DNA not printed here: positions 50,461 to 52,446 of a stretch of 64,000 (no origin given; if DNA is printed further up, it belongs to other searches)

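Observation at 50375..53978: Operon for a divergent CuA-type heme-copper enzyme whose subunit I appears to replace canonical His ligands with Tyr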

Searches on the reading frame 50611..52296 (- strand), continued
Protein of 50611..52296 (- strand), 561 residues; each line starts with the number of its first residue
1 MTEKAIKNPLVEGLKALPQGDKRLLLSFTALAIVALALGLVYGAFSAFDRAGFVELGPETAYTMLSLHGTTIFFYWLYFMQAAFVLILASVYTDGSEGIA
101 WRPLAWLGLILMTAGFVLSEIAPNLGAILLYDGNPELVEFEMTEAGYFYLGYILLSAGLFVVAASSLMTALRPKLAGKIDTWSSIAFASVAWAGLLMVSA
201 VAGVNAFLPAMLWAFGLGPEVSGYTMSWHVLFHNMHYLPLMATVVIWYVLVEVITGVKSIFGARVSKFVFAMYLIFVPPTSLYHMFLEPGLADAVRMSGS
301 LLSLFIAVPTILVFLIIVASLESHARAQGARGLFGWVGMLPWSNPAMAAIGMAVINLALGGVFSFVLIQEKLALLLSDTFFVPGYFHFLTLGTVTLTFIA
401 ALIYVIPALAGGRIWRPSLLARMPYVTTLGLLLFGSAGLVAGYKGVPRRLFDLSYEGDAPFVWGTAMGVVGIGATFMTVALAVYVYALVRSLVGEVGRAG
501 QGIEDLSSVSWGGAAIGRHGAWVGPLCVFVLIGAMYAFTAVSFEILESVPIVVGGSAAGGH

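Call 20: find_encoding_contigs(protein=P0047, flank=10000, max_places=2)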
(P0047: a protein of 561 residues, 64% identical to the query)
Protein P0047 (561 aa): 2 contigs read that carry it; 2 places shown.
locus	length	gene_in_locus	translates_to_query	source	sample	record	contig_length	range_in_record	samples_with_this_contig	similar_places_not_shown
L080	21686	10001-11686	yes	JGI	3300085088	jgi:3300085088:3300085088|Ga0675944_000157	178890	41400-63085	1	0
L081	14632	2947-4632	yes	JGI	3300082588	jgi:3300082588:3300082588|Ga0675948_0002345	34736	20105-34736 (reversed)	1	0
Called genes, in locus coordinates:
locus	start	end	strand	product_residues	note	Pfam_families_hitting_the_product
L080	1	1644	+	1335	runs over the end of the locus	PF09250:Prim-Pol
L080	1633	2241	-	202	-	PF01609:DDE_Tnp_1, PF13612:DDE_Tnp_1_3, PF13586:DDE_Tnp_1_2 (weak)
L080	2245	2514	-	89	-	PF13340:DUF4096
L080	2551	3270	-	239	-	-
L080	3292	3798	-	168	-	PF04542:Sigma70_r2, PF22029:PhyR_sigma2, PF07638:Sigma70_ECF (weak), PF08281:Sigma70_r4_2, PF04545:Sigma70_r4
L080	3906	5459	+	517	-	-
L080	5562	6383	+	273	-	PF00561:Abhydrolase_1 (weak), PF12697:Abhydrolase_6 (weak)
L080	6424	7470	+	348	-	-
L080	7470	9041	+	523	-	PF00664:ABC_membrane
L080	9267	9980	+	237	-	-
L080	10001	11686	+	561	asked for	PF00115:COX1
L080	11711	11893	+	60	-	-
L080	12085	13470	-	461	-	PF00589:Phage_integrase (weak)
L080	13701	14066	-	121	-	-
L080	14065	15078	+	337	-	PF01479:S4 (weak), PF00849:PseudoU_synth_2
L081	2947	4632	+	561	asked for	PF00115:COX1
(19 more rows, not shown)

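Call 21: find_encoding_contigs(protein=P0111, flank=10000, max_places=2)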
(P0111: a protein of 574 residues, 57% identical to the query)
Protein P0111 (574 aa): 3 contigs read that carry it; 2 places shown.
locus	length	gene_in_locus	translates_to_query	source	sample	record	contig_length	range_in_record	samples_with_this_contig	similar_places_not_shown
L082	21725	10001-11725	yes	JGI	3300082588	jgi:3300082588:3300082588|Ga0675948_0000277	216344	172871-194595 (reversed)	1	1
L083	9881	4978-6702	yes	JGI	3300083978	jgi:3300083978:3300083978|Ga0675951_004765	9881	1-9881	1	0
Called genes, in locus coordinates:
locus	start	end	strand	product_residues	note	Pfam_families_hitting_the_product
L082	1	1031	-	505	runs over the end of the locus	-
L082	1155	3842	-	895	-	PF07517:SecA_DEAD, PF01043:SecA_PP_bind, PF21090:P-loop_SecA, PF07516:SecA_SW, PF02810:SEC-C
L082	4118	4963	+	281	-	PF13145:Rotamase_2, PF13616:Rotamase_3, PF00639:Rotamase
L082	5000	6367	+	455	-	PF01960:ArgJ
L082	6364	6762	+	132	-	PF00293:NUDIX, PF14815:NUDIX_4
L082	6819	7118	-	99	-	-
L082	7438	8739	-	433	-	PF00890:FAD_binding_2 (weak), PF01266:DAO, PF01494:FAD_binding_3 (weak), PF07992:Pyr_redox_2 (faint), PF13450:NAD_binding_8 (weak)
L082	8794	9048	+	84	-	-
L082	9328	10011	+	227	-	-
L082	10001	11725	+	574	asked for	PF00115:COX1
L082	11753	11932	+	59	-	-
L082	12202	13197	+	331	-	PF00106:adh_short (weak), PF01073:3Beta_HSD, PF01370:Epimerase, PF04321:RmlD_sub_bind, PF05368:NmrA, PF07993:NAD_binding_4 (faint), PF13460:NAD_binding_10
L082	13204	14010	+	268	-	PF02673:BacA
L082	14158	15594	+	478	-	PF14691:Fer4_20, PF00070:Pyr_redox (faint), PF01262:AlaDh_PNT_C (faint), PF01494:FAD_binding_3 (weak), PF07992:Pyr_redox_2, PF12831:FAD_oxidored (weak), PF01593:Amino_oxidase (weak), PF13450:NAD_binding_8, +1 more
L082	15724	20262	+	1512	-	PF00310:GATase_2, PF04898:Glu_syn_central, PF01645:Glu_synthase, PF01493:GXGXG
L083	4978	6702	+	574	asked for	PF00115:COX1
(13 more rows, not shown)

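Call 22: find_encoding_contigs(protein=window:50611-52296:-, flank=10000, max_places=3)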
Protein window:50611-52296:- (561 aa): 1 contig read that carries it; 1 place shown.
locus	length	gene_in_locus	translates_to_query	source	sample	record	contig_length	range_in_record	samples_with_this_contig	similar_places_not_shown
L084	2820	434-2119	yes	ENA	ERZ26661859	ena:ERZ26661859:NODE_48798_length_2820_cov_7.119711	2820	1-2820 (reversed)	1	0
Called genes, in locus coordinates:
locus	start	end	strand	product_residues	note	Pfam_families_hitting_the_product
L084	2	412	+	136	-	?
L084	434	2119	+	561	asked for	PF00115:COX1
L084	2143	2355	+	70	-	-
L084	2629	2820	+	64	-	?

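Call 23: predict_structure(alignment_id=A1)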
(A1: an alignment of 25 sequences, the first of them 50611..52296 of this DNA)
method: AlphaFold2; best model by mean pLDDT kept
length: 561 residues; sequences in the alignment: 25
mean_pLDDT: 78.9   pTM: 0.84
mean pLDDT of the five models: 78.9, 77.9, 76.1, 73.5, 72.2
residues with pLDDT >= 90: 187; 70-90: 216; 50-70: 115; < 50: 43
segments of 3 or more residues with pLDDT < 50: 1-5, 370-383, 446-455, 549-561
pLDDT, mean of each block of 10 residues (from residue 1): 57 92 97 96 89 84 85 92 95 79 97 96 71 69 87 96 95 88 88 88 86 86 64 69 87 86 86 70 56 62 64 83 86 85 94 86 59 41 65 92 95 92 96 83 53 49 82 93 96 77 85 65 65 61 50 32 29
secondary structure, 60 per line:
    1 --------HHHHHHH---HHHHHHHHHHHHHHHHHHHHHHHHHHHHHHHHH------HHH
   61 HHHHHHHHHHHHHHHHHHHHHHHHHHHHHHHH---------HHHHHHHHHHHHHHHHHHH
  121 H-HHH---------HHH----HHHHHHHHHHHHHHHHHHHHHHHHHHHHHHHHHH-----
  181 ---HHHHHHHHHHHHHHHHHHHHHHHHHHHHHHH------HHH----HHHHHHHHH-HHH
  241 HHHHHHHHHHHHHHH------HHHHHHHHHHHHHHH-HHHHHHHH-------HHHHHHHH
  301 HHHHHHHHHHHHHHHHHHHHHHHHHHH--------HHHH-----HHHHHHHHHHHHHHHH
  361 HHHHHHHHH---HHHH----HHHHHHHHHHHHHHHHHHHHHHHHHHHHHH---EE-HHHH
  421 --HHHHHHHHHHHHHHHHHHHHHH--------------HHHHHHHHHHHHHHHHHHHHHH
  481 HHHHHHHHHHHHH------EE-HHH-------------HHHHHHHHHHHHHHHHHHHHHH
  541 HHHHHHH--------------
elements in order: H9-15 H19-51 H58-92 H102-121 H142-175 H184-214 H228-236 H238-255 H262-276 H278-285 H293-327 H336-339 H345-369 H373-376 H381-410 H417-420 H423-444 H459-493 H519-547

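Call 28: fold_search(model_id=the predicted structure, library=pdb)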
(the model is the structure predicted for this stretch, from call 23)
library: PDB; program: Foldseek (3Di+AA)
matches with E <= 10: 581; with E <= 0.001: 84
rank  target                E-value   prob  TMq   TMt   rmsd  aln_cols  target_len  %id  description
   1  3s3b_A                1.7e-14  1.00  0.71  0.71   7.5       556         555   22  Structure of Thermus thermophilus cytochrome ba3 oxidase 240s after Xe depressurization (released 2012-05-23)
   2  4g7r_A                2.1e-14  1.00  0.71  0.72   7.4       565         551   23  Structure of Recombinant Cytochrome ba3 Oxidase mutant V236A from Thermus thermophilus (released 2013-07-24)
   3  1ehk_A                2.1e-14  1.00  0.71  0.73   7.5       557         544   23  CRYSTAL STRUCTURE OF THE ABERRANT BA3-CYTOCHROME-C OXIDASE FROM THERMUS THERMOPHILUS (released 2001-02-22)
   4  4fa7_A                2.7e-14  1.00  0.70  0.72   8.3       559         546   23  Structure of Recombinant Cytochrome ba3 Oxidase mutant A204F from Thermus thermophilus (released 2012-05-30)
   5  4g7q_A                4.3e-14  1.00  0.71  0.72   7.6       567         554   23  Structure of Recombinant Cytochrome ba3 Oxidase mutant V236L from Thermus thermophilus (released 2013-07-24)
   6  3bvd_A                4.7e-14  1.00  0.70  0.71   7.7       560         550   23  Structure of Surface-engineered Cytochrome ba3 Oxidase from Thermus thermophilus under Xenon Pressure, 100psi 5min (released 2008-05-20)
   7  3s8f_A                6.0e-14  1.00  0.71  0.72   7.6       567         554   22  1.8 A structure of ba3 cytochrome c oxidase from Thermus thermophilus in lipid environment (released 2011-08-03)
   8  1xme_A                7.3e-14  1.00  0.71  0.71   7.5       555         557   23  Structure of Recombinant Cytochrome ba3 Oxidase from Thermus thermophilus (released 2005-03-22)
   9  4g7s_A                8.6e-14  1.00  0.71  0.72   7.5       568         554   23  Structure of Recombinant Cytochrome ba3 Oxidase mutant V236I from Thermus thermophilus (released 2013-07-24)
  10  3s8g_A                1.0e-13  1.00  0.71  0.72   7.6       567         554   23  1.8 A structure of ba3 cytochrome c oxidase mutant (A120F) from Thermus thermophilus in lipid environment (released 2011-08-03)
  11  4g70_A                1.3e-13  1.00  0.70  0.70   7.6       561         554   23  Structure of Recombinant Cytochrome ba3 Oxidase mutant V236T from Thermus thermophilus (released 2013-07-24)
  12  4gp5_A                1.7e-13  1.00  0.70  0.71   7.5       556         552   22  Structure of Recombinant Cytochrome ba3 Oxidase mutant Y133W from Thermus thermophilus (released 2013-01-16)
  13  4n4y_A                2.0e-13  1.00  0.71  0.72   7.7       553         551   23  Structure of Recombinant Cytochrome ba3 Oxidase mutant G232V from Thermus thermophilus (released 2014-10-08)
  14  4gp8_A                2.1e-13  1.00  0.69  0.73   8.0       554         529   22  Structure of Recombinant Cytochrome ba3 Oxidase mutant Y133W+T231F from Thermus thermophilus (released 2013-01-16)
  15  4g72_A                2.2e-13  1.00  0.71  0.73   7.5       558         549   22  Structure of Recombinant Cytochrome ba3 Oxidase mutant V236M from Thermus thermophilus (released 2013-07-24)
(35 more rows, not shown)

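Call 35: search_dna_similar(query=window:50611-52296:-, collection=plasmids, mode=protein, max_evalue=1e-20, max_rows=25)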
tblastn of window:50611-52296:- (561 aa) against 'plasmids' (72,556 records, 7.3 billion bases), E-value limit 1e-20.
Records with a match: 34; places in all: 36; records where one place covers at least 80% of the query: 4.
Best place of each record, by identity: <60% 34.
By first word of the organism name: Haloarcula 7; Caballeronia 4; Halobaculum 4; Azospirillum 3; Halomicrobium 3; Defluviimonas 1; Geobacillus 1; Natrialba 1; Deinococcus 1; Sinorhizobium 1; and 8 more.
By predicted mobility (MOB-suite, as given by PLSDB): non-mobilizable 27; mobilizable 7.
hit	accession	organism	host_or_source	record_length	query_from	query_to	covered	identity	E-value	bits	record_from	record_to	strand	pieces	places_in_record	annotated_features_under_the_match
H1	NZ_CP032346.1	Azospirillum brasilense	soil sample,Agricultural field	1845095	7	561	99%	54.2%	2e-158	508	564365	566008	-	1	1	record has no annotation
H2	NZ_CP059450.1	Azospirillum brasilense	Prokaryotes,soil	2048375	7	561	99%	53.3%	1e-154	497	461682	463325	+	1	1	none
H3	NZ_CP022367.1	Azospirillum sp. TSH58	single cell,paddy soils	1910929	7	561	99%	52.8%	9e-154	494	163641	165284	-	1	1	record has no annotation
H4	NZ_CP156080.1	Defluviimonas sp. SAOS-178_SWC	Sediment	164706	47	474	76%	30.0%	6e-34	145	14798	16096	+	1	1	cbb3-type cytochrome c oxidase subunit I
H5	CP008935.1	Geobacillus stearothermophilus 10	-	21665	8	460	81%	28.1%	2e-24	115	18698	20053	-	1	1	cytochrome B5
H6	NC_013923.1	Natrialba magadii ATCC 43099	-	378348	62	471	73%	28.6%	1e-28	129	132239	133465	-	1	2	none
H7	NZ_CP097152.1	Deinococcus sp. QL22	-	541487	59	449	70%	28.9%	2e-21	106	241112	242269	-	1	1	b(o/a)3-type cytochrome-c oxidase subunit 1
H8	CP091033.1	Sinorhizobium sp. B11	soybean,TY,soil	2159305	57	459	72%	26.4%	7e-23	111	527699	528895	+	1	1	b(o/a)3-type cytochrome-c oxidase subunit 1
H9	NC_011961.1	Thermomicrobium roseum DSM 5159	-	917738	56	456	71%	26.1%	6e-25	117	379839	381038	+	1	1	cbb3-type cytochrome c oxidase subunit I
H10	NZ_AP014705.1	Methylobacterium aquaticum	-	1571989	57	458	72%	25.6%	4e-21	105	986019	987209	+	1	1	none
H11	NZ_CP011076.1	Brevibacillus laterosporus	Oryza sativa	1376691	104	459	63%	28.3%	4e-25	118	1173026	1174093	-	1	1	none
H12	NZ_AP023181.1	Paraburkholderia sp. PGU19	Physopelta gutta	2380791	58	457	71%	25.2%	2e-22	109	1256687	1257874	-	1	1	none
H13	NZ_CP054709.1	Halarchaeum sp. CBA1220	solar salt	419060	148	456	55%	31.8%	1e-29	132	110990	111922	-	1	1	b(o/a)3-type cytochrome-c oxidase subunit 1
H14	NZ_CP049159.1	Caballeronia sp. SBC1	whole organism,soil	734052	57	455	71%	24.5%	1e-21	107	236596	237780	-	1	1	b(o/a)3-type cytochrome-c oxidase subunit 1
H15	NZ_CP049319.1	Caballeronia sp. SBC2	whole organism,soil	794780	57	455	71%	24.5%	1e-21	107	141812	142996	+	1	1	b(o/a)3-type cytochrome-c oxidase subunit 1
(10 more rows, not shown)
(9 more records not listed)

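Call 36: get_annotated_region(hit=H2, flank=9000)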
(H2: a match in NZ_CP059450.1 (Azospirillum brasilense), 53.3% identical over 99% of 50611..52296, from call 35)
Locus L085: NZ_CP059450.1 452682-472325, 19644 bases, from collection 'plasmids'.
description: Azospirillum brasilense strain 2020WEIHUA_K plasmid unnamed1, complete sequence
organism: Azospirillum brasilense (NCBI taxid 192)
taxonomy: Bacteria; Pseudomonadota; Alphaproteobacteria; Rhodospirillales; Azospirillaceae; Azospirillum; Azospirillum brasilense
host: -; source: Prokaryotes,soil; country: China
typing (MOB-suite, as given by PLSDB): mobilizable; replicon rep_cluster_622; relaxase MOBP
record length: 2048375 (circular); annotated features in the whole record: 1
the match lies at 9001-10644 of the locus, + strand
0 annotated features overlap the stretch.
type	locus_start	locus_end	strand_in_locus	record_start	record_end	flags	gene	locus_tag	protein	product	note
